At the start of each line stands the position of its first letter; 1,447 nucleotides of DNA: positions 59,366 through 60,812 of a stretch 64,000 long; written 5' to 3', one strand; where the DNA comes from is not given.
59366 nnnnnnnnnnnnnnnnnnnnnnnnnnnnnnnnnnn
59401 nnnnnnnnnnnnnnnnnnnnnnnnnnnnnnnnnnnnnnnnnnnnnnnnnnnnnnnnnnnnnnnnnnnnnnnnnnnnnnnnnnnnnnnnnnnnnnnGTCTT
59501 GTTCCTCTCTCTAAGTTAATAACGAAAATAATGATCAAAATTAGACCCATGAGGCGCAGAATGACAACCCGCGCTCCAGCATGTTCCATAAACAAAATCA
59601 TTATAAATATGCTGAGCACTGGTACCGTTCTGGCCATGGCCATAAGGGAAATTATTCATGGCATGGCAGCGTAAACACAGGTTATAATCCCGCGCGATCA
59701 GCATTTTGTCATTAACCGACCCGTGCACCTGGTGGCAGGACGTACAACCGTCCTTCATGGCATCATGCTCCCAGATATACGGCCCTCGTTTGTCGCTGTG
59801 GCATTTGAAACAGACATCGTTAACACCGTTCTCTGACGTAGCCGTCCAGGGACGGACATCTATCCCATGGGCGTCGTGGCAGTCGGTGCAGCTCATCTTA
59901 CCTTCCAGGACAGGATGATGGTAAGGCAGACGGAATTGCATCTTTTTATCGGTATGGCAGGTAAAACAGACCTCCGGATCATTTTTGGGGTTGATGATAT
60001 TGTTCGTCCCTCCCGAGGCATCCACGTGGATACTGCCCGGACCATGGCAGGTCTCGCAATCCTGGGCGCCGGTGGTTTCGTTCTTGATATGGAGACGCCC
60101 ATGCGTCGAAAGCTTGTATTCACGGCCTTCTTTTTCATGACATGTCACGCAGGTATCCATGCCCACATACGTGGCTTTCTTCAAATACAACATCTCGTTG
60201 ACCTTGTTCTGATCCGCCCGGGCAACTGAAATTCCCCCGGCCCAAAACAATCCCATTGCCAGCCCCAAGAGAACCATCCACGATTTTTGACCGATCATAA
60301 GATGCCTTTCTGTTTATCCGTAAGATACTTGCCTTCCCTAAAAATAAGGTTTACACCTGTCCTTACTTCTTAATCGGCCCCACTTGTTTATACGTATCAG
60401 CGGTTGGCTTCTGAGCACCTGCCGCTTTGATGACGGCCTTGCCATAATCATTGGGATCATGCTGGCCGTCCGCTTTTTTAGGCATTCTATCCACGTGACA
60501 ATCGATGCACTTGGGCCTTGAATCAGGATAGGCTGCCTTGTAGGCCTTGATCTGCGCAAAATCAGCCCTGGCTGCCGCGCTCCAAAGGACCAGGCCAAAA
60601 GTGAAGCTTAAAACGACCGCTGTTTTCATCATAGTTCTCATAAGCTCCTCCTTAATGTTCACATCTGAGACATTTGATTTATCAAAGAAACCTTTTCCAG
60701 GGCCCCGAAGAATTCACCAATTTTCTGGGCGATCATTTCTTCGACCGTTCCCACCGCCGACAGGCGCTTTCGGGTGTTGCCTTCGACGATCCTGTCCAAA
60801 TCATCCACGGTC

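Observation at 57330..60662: Mto/Pio-like core: monohaem c, 8-haem periplasmic cytochrome and 721-aa porin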

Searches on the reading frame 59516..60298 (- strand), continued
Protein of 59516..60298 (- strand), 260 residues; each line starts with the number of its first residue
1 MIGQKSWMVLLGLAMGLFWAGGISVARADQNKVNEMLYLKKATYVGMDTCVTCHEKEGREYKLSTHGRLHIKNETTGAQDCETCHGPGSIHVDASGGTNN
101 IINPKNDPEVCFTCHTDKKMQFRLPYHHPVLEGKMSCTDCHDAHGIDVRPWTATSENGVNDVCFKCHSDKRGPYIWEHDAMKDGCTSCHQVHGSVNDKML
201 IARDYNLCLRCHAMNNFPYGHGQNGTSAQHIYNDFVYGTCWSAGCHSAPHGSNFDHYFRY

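Call 72: find_homologous_proteins(query=L088:7953-9923:+, max_evalue=0.00001)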
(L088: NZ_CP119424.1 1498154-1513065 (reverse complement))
Query L088:7953-9923:+ (656 aa): 69 proteins with E <= 0.00001 among 8000 candidates.
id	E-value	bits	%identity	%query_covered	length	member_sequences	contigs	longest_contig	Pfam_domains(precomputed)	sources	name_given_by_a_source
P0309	0.0e+0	1451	95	100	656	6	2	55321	PF11854.15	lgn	-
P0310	0.0e+0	1011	64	100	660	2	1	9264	PF11854.15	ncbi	-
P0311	4.7e-263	893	57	100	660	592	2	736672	PF11854.15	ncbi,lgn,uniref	ncbi:MtrB/PioB family decaheme-associated outer membrane protein [Vibrio vulnificus]|uniref:MtrB/Pio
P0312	1.4e-254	865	56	100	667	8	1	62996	PF11854.15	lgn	-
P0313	1.8e-252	858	56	100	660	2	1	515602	PF11854.15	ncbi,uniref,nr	ncbi:MtrB/PioB family decaheme-associated outer membrane protein [Vibrio sp. CAU 1672]|uniref:MtrB/P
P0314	3.2e-248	844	56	100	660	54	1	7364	PF11854.15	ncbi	-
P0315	1.2e-244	833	55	100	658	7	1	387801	PF11854.15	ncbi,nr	ncbi:MtrB/PioB family decaheme-associated outer membrane protein [Vibrio alginolyticus]|nr:MtrB/PioB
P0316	3.4e-243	828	54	100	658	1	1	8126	PF11854.15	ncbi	-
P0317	1.6e-242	826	55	100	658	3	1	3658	PF11854.15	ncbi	-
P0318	7.6e-242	823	54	100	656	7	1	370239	PF11854.15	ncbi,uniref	ncbi:MtrB/PioB family decaheme-associated outer membrane protein [Vibrio mediterranei]|uniref:MtrB/P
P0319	1.4e-241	822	55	100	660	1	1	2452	PF11854.15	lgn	-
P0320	5.4e-241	820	54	100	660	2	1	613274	PF11854.15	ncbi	ncbi:MtrB/PioB family decaheme-associated outer membrane protein [Vibrio sp. FJH11]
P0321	3.1e-240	818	53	100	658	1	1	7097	PF11854.15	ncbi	-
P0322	1.2e-239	816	54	100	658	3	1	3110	PF11854.15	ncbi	-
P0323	7.9e-235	800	52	100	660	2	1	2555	PF11854.15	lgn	-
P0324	1.1e-234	800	53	100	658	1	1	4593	PF11854.15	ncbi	-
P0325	4.1e-233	794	51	100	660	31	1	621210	PF11854.15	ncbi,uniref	ncbi:MtrB/PioB family decaheme-associated outer membrane protein [Vibrio diabolicus]|uniref:MtrB/Pio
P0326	5.4e-233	794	51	100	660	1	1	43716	PF11854.15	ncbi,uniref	ncbi:MtrB/PioB family decaheme-associated outer membrane protein [Vibrio alfacsensis]|uniref:MtrB/Pi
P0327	3.5e-232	791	51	100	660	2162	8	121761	PF11854.15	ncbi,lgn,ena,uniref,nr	ncbi:MtrB/PioB family decaheme-associated outer membrane protein [Vibrio parahaemolyticus]|uniref:Mt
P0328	6.2e-232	790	52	100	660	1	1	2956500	PF11854.15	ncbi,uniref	ncbi:MtrB/PioB family decaheme-associated outer membrane protein [Vibrio mytili]|uniref:MtrB/PioB fa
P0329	1.7e-230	786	49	100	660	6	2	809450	PF11854.15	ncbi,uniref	ncbi:MtrB/PioB family decaheme-associated outer membrane protein [Vibrio alfacsensis]|uniref:MtrB/Pi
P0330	1.2e-229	783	50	100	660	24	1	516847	PF11854.15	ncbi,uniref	ncbi:MtrB/PioB family decaheme-associated outer membrane protein [Vibrio sp. WZ-1]|uniref:MtrB/PioB 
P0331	4.0e-226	771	51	100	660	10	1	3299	PF11854.15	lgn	-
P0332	3.9e-221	755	51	100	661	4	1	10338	PF11854.15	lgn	-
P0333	1.2e-203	697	55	84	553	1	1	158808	PF11854.15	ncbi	-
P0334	3.0e-202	692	48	100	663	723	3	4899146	PF11854.15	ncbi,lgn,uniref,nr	ncbi:MtrB/PioB family decaheme-associated outer membrane protein [Aeromonas hydrophila]|uniref:MtrB/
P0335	4.2e-190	652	45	99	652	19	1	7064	PF11854.15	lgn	-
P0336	7.9e-188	645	46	100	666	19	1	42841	PF11854.15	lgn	-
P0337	2.5e-145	504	54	59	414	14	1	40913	PF11854.15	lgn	-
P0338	1.2e-48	185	26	100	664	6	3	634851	PF11854.15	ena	-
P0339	2.6e-48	184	25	100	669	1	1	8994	PF11854.15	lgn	-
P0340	6.7e-48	182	27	98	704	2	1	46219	PF11854.15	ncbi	-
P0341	4.4e-47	180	26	100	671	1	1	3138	PF11854.15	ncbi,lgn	-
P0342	5.4e-44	169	24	100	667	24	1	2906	PF11854.15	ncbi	ncbi:MAG: MtrB/PioB family decaheme-associated outer membrane protein [Shewanella sp.]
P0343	8.8e-44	169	25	100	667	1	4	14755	PF11854.15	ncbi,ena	-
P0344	2.1e-43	167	25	100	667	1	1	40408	PF11854.15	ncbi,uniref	ncbi:MtrB/PioB family decaheme-associated outer membrane protein [Shewanella seohaensis]|uniref:MtrB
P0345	2.2e-43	167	26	100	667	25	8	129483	PF11854.15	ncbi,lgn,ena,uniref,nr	ncbi:MAG: hypothetical protein DI594_08385 [Shewanella oneidensis]|uniref:MtrB/PioB family decaheme-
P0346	2.5e-43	167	25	100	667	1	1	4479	PF11854.15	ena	-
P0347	6.4e-43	166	25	100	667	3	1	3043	PF11854.15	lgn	-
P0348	7.6e-43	166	25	100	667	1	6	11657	PF11854.15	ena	-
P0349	7.9e-43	166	24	100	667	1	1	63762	PF11854.15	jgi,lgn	jgi:MtrB/PioB family decaheme-associated outer membrane protein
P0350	2.1e-42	164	25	100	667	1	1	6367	PF11854.15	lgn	-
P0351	3.1e-42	164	25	100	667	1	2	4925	PF11854.15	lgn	-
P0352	3.0e-40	157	27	74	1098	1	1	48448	PF14052.13,PF13505.13,PF11854.15,PF10082.16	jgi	-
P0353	3.6e-40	157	24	100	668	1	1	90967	PF11854.15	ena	-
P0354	1.8e-39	155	24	100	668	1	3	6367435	PF11854.15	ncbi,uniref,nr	ncbi:MtrB/PioB family decaheme-associated outer membrane protein [Shewanella sp. D64]|uniref:MtrB/Pi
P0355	3.8e-39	153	27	84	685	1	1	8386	PF11854.15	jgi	-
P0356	1.5e-38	151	24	100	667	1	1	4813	PF11854.15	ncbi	ncbi:MAG: MtrB/PioB family decaheme-associated outer membrane protein [Shewanella oncorhynchi]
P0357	1.6e-38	151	23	100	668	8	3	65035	PF11854.15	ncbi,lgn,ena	-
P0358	2.9e-38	151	27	72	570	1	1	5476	PF11854.15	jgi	-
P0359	1.7e-34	138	26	95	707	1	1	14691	PF11854.15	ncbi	-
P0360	2.3e-34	138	25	89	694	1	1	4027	PF11854.15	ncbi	ncbi:MAG: MtrB/PioB family decaheme-associated outer membrane protein [Gammaproteobacteria bacterium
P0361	6.8e-34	136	25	85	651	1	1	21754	PF11854.15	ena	-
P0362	6.3e-31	126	25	93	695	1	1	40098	PF11854.15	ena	-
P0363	1.7e-28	118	23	91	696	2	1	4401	PF13505.13,PF11854.15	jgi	jgi:MtrB/PioB family decaheme-associated outer membrane protein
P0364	1.3e-24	105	25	96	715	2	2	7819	PF11854.15,PF00593.31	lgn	-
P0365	3.7e-24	104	27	90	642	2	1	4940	PF11854.15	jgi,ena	-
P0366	5.2e-24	103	25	92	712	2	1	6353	PF11854.15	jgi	-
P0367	1.1e-22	99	25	96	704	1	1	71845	PF11854.15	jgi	-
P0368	1.8e-22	98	25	96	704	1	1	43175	PF11854.15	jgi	-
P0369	6.7e-22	96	24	95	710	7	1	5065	PF11854.15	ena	-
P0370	1.4e-20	92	25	92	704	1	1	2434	PF11854.15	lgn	-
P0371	2.0e-20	92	23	95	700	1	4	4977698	PF11854.15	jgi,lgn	-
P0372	3.1e-18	84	23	90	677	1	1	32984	PF10677.16,PF11854.15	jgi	jgi:MtrB/PioB family decaheme-associated outer membrane protein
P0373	6.4e-11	60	22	82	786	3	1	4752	PF11854.15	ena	-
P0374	5.4e-10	57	22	88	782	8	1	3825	PF11854.15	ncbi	-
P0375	5.7e-9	54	22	93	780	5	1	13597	PF11854.15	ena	-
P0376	7.3e-7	47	28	22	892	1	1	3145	PF11854.15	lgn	-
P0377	4.6e-6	44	22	65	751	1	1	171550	PF13505.13,PF11854.15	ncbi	-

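Call 84: predict_structure(alignment_id=A3)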
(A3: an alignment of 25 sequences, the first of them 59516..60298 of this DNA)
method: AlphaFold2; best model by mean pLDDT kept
length: 260 residues; sequences in the alignment: 25
mean_pLDDT: 37.0   pTM: 0.18
mean pLDDT of the five models: 37.0, 36.1, 35.4, 34.8, 34.0
residues with pLDDT >= 90: 0; 70-90: 9; 50-70: 11; < 50: 240
segments of 3 or more residues with pLDDT < 50: 21-260
pLDDT, mean of each block of 10 residues (from residue 1): 70 68 43 43 36 38 35 36 29 29 36 34 26 30 33 35 38 31 32 30 35 37 38 37 34 32
secondary structure, 60 per line:
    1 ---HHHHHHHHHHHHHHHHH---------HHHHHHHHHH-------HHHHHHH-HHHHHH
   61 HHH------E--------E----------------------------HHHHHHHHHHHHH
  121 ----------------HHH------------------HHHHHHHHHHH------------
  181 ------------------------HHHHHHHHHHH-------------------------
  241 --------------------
elements in order: H4-20 H30-39 H47-53 H55-63 H108-120 H158-168 H205-215

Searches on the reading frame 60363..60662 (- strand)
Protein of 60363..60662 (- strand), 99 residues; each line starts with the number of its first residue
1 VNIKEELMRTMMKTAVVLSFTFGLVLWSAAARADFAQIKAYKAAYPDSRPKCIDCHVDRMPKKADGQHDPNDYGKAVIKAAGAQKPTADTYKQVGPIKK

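Call 5: search_protein_families(library=pfam, proteins=[window:60363-60662:-], max_evalue=0.1)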
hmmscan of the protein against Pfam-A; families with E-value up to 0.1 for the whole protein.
window:60363-60662:- (99 aa): 0 families

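Call 6: search_protein_families(library=ncbifam, proteins=[window:60363-60662:-], max_evalue=0.1)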
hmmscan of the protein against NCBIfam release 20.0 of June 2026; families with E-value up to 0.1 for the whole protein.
window:60363-60662:- (99 aa): 1 family
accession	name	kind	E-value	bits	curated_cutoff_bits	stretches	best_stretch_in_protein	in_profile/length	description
NF008659.0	PRK11659.1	equivalog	0.049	13.3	184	1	9-70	6-66/188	cytochrome c nitrite reductase pentaheme subunit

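Call 33: search_solved_structures(query=window:60363-60662:-, max_evalue=10, show_alignments=2)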
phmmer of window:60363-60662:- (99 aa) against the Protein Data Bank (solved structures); distinct sequences matched with E-value up to 10: 5.
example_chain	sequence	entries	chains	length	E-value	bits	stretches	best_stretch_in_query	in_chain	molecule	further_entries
7on6_A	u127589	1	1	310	0.16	15.3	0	64-98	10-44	SAKe6AE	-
4u8u_B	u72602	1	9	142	0.76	13.1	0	48-77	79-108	Globin b Chain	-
1gyo_A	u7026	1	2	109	1.3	12.4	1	50-97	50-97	CYTOCHROME C3, A DIMERIC CLASS III C-TYPE CYTOCHROME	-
4nn2_A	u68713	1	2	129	1.5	12.2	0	46-67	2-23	PHD finger protein 6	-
2j7a_C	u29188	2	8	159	1.5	12.2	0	37-58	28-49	CYTOCHROME C QUINOL DEHYDROGENASE NRFH | NAPC/NIRT CYTOCHROME C FAMILY PROTEIN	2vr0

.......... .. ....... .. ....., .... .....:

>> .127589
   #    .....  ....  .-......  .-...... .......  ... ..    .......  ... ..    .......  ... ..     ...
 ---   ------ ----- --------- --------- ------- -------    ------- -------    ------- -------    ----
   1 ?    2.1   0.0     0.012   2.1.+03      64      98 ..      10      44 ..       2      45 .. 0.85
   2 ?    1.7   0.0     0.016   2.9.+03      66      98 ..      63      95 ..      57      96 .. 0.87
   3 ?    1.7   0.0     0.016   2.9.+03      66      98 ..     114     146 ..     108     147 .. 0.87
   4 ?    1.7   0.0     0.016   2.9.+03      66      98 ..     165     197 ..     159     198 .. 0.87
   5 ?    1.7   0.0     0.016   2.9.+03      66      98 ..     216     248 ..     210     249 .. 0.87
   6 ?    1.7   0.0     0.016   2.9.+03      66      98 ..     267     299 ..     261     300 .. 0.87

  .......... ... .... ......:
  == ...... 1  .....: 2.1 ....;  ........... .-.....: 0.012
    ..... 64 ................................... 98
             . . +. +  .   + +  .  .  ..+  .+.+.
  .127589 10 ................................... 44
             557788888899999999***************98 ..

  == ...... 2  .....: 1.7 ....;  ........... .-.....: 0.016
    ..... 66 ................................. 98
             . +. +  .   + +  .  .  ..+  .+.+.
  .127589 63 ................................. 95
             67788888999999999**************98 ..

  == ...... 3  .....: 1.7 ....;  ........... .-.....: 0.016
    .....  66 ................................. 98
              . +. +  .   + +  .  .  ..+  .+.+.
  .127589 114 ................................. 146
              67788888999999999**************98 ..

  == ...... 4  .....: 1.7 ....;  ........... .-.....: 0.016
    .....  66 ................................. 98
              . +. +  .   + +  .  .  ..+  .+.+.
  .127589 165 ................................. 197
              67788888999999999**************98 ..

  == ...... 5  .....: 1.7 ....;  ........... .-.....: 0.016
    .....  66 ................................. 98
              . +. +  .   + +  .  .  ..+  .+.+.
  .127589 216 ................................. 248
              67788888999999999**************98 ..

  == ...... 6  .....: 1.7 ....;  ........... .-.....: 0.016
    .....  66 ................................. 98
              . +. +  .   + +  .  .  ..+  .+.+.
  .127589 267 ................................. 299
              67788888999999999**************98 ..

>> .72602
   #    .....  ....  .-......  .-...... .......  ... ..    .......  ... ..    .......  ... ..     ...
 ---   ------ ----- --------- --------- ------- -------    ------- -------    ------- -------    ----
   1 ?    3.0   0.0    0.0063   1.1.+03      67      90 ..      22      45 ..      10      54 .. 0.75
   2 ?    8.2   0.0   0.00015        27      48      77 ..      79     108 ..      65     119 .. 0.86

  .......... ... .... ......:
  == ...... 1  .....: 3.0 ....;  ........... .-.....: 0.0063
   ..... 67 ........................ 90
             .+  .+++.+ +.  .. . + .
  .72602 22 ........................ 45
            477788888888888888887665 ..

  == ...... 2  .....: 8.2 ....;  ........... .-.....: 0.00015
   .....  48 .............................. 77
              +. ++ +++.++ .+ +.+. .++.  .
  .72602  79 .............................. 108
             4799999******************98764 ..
